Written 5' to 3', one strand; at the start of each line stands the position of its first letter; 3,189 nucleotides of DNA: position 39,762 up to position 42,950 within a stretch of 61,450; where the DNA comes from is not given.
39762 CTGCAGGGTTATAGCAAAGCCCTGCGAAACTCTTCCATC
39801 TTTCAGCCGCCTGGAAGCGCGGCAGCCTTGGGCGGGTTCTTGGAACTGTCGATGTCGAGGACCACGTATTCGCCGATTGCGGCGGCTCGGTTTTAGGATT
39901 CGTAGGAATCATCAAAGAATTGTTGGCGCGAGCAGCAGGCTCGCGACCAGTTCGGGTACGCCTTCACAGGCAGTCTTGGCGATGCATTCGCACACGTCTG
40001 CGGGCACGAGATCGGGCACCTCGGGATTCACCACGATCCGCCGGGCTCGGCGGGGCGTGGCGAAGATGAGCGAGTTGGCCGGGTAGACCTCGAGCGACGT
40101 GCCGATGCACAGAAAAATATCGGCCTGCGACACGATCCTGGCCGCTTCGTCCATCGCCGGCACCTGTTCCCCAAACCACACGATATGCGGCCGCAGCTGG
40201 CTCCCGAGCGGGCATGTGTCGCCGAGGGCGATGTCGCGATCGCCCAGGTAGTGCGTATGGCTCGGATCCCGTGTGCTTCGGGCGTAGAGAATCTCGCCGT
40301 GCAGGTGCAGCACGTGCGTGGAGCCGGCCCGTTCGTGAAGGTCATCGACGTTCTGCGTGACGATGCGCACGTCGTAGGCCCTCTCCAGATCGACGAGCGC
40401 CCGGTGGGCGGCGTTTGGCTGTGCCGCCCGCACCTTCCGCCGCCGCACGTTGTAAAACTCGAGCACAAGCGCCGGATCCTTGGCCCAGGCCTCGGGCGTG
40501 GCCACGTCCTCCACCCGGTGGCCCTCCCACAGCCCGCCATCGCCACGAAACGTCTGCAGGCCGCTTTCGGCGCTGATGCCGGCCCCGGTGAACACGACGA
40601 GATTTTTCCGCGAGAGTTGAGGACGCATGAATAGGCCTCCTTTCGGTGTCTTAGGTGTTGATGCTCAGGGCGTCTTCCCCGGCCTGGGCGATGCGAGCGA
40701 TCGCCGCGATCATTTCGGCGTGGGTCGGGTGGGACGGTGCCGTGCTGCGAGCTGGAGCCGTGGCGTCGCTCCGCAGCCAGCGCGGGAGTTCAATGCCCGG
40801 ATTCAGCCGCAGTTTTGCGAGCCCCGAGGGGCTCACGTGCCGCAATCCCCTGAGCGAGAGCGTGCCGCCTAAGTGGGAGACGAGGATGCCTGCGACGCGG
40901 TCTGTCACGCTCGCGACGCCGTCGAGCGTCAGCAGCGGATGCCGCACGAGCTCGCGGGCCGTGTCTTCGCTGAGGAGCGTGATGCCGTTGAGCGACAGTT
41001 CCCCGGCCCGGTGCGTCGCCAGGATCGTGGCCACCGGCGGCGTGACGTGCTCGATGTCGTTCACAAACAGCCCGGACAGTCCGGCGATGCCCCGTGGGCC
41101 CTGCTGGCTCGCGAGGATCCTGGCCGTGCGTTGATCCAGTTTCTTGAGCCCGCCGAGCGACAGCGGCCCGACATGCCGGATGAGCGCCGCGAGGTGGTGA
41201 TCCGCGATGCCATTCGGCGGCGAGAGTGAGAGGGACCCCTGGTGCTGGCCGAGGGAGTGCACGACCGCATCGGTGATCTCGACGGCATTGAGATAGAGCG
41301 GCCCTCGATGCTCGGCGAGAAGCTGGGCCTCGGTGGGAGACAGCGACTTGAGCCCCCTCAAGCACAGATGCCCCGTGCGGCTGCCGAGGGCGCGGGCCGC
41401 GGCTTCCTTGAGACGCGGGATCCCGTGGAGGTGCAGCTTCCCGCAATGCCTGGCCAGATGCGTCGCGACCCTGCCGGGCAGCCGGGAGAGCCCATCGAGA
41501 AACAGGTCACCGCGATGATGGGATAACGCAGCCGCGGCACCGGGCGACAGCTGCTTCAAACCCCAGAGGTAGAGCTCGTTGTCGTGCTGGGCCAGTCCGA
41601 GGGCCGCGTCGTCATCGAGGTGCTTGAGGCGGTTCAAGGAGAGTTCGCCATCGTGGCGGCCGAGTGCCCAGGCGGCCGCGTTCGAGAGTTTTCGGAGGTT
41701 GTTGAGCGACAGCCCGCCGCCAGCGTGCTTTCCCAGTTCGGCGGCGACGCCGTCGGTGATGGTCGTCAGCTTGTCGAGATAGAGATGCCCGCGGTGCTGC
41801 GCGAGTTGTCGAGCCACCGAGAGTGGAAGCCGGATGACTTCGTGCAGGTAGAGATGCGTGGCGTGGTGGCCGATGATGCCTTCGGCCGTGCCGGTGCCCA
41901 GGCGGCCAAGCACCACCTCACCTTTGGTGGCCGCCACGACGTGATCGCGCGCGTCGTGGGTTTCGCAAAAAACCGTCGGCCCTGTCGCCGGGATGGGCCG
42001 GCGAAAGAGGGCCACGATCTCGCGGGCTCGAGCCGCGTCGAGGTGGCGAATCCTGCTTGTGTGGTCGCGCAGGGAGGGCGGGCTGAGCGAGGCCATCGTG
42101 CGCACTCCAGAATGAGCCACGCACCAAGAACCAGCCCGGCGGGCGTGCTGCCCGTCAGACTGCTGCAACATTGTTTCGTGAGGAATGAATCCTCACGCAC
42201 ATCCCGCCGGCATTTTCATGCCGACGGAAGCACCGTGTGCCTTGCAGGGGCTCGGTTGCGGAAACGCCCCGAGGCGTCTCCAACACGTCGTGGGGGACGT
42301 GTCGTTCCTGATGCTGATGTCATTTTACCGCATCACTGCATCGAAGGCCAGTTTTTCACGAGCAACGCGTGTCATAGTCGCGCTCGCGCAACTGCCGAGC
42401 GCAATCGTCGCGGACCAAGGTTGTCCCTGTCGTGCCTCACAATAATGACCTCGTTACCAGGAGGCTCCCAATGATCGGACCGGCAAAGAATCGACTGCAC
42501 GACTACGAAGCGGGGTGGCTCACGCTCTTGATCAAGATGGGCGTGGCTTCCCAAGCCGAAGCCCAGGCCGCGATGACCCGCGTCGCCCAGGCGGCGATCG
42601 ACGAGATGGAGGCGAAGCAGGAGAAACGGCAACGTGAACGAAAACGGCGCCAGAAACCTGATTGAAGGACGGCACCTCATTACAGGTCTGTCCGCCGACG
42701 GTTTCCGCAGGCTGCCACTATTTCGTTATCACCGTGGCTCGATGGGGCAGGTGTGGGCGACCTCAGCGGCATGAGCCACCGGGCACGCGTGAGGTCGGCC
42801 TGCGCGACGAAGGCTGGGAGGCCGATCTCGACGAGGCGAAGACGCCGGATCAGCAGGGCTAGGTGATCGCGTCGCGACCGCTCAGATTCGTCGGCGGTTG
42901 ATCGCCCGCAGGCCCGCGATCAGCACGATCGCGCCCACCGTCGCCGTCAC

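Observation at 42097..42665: Conserved, highly structured divergent-promoter cassette with a 64-aa gene, driving unrelated cargo on the opposite strand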

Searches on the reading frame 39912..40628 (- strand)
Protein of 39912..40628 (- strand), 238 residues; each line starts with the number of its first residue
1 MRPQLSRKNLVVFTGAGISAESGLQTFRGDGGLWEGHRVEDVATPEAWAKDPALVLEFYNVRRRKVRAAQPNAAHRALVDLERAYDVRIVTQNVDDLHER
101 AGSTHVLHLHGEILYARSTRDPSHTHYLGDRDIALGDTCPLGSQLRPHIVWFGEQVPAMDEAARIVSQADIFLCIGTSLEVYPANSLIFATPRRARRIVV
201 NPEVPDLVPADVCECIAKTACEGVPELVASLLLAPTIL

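Call 11: search_protein_families(library=pfam, proteins=[window:39912-40628:-], max_evalue=0.01)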
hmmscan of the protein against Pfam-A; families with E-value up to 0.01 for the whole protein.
window:39912-40628:- (238 aa): 1 family
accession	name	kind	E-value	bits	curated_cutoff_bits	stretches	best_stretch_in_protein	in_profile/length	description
PF02146.23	SIR2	-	1.1e-42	146.4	24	1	15-183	1-180/180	Sir2 family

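Call 58: search_protein_families(library=padloc, proteins=[window:39912-40628:-], max_evalue=0.01)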
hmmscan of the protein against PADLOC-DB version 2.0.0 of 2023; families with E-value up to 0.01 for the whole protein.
window:39912-40628:- (238 aa): 0 families

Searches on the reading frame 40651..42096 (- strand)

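Call 11: search_protein_families(library=pfam, proteins=[window:40651-42096:-], max_evalue=0.01)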
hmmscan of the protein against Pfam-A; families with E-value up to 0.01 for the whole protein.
window:40651-42096:- (481 aa): 0 families

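Call 36: search_protein_families(library=pfam, proteins=[window:40651-42096:-], max_evalue=1)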
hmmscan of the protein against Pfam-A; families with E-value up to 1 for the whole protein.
window:40651-42096:- (481 aa): 1 family
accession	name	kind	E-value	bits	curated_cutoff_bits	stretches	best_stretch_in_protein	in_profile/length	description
PF13513.12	HEAT_EZ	-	0.017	16.1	27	0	227-260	1-30/55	HEAT-like repeat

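Call 57: search_protein_families(library=phrogs, proteins=[window:40651-42096:-], max_evalue=0.1)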
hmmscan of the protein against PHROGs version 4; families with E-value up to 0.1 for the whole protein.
window:40651-42096:- (481 aa): 0 families

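Call 58: search_protein_families(library=padloc, proteins=[window:40651-42096:-], max_evalue=0.01)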
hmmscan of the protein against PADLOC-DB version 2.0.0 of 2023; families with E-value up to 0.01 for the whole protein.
window:40651-42096:- (481 aa): 0 families

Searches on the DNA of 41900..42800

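Call 8: search_rna_families(source=window, start=41900, end=42800, threshold=evalue, max_evalue=10)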
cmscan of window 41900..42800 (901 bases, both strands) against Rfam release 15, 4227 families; matches with E-value up to 10: 2.
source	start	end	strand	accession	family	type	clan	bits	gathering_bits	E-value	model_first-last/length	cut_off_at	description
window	42238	42324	+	RF02944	c4-2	Gene; sRNA;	CL00128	15.3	41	7.5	1-79/79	no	c4-2 RNA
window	42152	42195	-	RF00295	snoTBR7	Gene; snRNA; snoRNA; CD-box;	-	13.6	45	7.5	32-75/75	no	Small nucleolar RNA TBR7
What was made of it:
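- On Any described RNA family (Rfam 15): With E up to 10 on 41900-42800, only two chance-level hits appeared (c4-2 at 15.3 bits, snoTBR7) (call 8).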
